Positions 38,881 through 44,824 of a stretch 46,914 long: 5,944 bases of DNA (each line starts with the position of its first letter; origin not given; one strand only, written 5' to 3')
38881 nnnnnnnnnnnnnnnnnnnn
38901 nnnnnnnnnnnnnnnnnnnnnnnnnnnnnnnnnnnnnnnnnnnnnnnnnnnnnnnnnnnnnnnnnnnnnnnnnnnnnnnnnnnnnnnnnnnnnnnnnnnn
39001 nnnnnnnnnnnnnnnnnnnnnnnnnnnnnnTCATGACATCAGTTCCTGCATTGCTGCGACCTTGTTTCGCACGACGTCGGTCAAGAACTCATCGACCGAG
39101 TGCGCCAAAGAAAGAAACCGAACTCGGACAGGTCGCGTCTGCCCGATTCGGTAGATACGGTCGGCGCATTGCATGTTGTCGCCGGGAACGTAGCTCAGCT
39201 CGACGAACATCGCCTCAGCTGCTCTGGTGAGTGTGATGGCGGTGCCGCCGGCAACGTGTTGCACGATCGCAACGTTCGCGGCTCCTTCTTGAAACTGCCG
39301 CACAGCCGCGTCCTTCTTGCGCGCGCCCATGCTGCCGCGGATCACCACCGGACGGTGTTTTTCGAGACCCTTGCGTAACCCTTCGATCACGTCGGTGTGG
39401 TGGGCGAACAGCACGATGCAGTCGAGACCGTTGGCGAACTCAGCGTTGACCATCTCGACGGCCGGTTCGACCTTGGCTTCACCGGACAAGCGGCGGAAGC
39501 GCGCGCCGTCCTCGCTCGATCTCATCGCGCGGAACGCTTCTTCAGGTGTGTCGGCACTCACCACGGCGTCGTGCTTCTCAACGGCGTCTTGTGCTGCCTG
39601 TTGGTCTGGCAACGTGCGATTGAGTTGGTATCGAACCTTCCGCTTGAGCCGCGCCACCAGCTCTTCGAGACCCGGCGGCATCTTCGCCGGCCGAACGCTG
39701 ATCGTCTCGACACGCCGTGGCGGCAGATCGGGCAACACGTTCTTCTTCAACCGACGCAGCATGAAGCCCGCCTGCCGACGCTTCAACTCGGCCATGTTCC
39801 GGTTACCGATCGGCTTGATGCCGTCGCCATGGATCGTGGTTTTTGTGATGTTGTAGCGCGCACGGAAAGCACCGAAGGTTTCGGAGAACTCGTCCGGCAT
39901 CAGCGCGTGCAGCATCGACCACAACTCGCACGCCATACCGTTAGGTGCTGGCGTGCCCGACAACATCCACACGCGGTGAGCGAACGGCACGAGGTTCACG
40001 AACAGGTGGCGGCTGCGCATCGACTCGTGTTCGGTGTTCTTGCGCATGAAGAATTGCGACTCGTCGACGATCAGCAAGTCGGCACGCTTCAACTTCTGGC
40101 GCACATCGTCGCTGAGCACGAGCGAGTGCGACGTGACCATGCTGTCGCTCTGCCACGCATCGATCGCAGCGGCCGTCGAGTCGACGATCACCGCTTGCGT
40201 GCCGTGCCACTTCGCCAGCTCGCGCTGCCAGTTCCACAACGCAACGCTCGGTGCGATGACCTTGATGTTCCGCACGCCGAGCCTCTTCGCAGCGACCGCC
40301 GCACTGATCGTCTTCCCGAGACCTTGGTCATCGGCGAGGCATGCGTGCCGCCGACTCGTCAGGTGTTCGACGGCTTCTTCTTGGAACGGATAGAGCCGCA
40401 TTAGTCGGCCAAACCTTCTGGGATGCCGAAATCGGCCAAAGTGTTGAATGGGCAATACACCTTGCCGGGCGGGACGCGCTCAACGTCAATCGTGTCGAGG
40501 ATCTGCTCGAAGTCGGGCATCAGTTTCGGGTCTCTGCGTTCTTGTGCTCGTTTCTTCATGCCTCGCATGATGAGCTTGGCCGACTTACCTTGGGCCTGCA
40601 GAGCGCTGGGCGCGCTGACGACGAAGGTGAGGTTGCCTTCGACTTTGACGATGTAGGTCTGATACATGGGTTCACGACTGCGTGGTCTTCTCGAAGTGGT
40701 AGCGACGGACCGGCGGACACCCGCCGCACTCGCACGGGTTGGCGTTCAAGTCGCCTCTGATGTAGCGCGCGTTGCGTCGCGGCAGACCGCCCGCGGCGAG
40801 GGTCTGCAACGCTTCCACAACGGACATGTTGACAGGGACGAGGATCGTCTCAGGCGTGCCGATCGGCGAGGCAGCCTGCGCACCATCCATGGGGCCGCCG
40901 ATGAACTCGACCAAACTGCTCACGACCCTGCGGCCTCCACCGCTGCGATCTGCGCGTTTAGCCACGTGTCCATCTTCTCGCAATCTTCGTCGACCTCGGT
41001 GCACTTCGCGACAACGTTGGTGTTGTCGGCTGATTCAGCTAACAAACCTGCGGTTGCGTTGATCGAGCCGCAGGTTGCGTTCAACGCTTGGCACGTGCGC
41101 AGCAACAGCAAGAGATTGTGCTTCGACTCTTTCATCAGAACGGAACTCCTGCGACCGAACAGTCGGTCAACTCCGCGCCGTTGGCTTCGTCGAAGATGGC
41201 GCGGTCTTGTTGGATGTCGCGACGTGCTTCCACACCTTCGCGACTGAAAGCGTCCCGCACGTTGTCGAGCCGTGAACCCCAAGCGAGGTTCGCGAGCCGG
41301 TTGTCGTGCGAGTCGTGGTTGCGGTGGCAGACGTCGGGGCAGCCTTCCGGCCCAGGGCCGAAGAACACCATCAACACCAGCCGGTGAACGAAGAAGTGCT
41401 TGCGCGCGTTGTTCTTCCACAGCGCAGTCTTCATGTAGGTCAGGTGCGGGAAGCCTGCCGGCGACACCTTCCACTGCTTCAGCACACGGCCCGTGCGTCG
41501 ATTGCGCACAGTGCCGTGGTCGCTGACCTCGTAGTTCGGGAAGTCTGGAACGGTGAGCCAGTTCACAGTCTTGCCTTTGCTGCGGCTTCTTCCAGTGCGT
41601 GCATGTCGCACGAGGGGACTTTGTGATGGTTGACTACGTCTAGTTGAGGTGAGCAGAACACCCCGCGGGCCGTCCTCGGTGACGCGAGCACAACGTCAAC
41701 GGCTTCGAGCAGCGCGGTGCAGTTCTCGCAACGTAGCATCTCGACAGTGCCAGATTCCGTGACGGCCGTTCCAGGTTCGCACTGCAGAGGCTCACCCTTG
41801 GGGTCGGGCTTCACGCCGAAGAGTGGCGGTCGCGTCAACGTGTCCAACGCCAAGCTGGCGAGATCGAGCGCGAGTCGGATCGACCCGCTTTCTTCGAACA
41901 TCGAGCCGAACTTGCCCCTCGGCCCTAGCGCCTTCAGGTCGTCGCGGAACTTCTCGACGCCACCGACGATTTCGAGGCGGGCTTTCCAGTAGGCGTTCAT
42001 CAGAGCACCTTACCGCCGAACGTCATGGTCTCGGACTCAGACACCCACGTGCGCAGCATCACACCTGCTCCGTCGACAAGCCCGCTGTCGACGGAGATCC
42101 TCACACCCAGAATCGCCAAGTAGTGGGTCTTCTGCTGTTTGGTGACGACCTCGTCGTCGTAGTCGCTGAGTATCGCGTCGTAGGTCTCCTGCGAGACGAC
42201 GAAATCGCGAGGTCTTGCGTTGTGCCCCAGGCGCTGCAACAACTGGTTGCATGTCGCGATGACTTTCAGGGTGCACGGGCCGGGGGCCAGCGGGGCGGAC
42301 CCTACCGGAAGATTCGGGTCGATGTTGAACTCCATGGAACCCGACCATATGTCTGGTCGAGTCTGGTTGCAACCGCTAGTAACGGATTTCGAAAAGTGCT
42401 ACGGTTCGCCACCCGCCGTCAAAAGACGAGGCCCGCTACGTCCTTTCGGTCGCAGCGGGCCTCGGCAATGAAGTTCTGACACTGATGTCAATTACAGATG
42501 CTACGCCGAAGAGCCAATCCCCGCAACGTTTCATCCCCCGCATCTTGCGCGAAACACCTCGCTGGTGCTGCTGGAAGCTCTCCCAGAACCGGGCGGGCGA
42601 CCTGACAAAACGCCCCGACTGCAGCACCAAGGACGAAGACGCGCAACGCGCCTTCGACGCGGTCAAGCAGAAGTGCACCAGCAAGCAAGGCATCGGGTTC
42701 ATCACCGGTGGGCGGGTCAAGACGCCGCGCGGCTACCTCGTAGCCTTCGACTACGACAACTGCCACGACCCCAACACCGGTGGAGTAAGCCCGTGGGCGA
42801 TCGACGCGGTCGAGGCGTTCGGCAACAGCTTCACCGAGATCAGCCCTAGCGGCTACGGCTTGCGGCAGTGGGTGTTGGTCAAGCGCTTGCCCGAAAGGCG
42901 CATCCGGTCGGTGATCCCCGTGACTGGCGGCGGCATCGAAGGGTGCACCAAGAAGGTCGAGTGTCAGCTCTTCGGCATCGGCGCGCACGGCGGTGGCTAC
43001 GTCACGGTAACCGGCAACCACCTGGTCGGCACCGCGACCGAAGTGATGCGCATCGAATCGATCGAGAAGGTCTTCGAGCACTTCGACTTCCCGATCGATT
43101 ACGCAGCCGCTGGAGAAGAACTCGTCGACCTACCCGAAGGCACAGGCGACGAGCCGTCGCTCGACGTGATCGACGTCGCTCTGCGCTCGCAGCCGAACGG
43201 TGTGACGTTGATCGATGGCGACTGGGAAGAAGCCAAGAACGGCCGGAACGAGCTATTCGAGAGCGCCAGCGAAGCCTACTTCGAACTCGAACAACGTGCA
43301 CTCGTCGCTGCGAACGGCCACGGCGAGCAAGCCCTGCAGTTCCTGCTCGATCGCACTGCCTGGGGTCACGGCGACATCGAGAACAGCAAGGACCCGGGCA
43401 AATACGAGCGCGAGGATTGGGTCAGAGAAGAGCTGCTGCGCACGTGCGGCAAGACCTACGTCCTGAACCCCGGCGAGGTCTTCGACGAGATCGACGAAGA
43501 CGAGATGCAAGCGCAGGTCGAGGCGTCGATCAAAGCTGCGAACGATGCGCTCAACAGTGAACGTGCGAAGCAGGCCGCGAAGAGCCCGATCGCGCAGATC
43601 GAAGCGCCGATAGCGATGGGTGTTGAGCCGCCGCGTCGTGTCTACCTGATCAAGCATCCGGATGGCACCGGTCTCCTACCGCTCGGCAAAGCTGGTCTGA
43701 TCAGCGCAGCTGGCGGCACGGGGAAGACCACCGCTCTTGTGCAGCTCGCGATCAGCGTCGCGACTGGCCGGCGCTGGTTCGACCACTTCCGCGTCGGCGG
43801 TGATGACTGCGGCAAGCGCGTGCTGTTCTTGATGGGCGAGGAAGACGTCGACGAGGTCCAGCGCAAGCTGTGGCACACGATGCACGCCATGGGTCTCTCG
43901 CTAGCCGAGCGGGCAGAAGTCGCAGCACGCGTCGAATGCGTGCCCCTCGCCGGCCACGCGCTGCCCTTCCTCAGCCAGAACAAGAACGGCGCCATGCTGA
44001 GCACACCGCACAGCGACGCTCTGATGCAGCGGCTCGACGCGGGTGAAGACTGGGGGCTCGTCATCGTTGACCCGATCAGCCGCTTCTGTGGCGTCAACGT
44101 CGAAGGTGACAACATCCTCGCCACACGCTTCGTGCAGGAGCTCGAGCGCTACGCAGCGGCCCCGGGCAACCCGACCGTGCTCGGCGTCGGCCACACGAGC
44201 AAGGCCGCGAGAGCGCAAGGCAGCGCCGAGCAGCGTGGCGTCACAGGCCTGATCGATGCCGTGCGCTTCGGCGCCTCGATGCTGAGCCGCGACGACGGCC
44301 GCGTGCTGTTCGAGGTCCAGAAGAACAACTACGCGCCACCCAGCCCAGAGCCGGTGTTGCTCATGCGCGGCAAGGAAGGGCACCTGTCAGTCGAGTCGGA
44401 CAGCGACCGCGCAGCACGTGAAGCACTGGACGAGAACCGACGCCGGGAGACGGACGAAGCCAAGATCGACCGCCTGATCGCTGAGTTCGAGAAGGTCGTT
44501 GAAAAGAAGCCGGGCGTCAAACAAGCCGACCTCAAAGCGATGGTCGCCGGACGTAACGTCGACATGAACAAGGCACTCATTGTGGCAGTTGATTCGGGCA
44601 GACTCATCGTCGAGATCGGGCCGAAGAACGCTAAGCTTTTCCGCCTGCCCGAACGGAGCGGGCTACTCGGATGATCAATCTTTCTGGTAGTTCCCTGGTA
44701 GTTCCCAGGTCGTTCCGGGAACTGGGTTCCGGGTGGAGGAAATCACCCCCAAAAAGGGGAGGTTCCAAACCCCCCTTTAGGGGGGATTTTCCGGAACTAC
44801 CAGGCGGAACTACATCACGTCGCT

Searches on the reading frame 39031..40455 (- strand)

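Call 26: search_protein_families(library=pfam, proteins=[window:39031-40455:-], max_evalue=0.01)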
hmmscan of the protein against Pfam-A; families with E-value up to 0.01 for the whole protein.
window:39031-40455:- (474 aa): 6 families
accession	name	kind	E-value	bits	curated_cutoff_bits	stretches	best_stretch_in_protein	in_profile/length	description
PF00176.29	SNF2-rel_dom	-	3.7e-20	72.6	24.9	1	25-258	2-243/290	SNF2-related domain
PF00270.35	DEAD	-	6e-07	29.8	26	1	22-170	1-161/167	DEAD/DEAH box helicase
PF00271.37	Helicase_C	-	1e-05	26.1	23.5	1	345-438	16-110/110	Helicase conserved C-terminal domain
PF13604.12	AAA_30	-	0.0014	18.9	27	1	21-135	2-99/191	AAA domain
PF04851.21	ResIII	-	0.0017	18.8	22.5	1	19-133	2-134/164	Type III restriction enzyme, res subunit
PF00308.24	Bac_DnaA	-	0.0039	17.8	23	0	114-165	87-136/162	Bacterial DnaA ATPAse domain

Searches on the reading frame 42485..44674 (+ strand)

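Call 26: search_protein_families(library=pfam, proteins=[window:42485-44674:+], max_evalue=0.01)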
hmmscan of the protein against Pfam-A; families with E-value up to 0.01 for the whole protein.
window:42485-44674:+ (729 aa): 2 families
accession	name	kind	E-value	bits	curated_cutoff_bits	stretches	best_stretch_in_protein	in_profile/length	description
PF13481.12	AAA_25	-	1.2e-28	100.5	27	1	382-575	19-194/195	AAA domain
PF25199.1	nSTAND_NTPase5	-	0.0024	18.1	34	1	405-429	45-69/145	Novel STAND NTPase 5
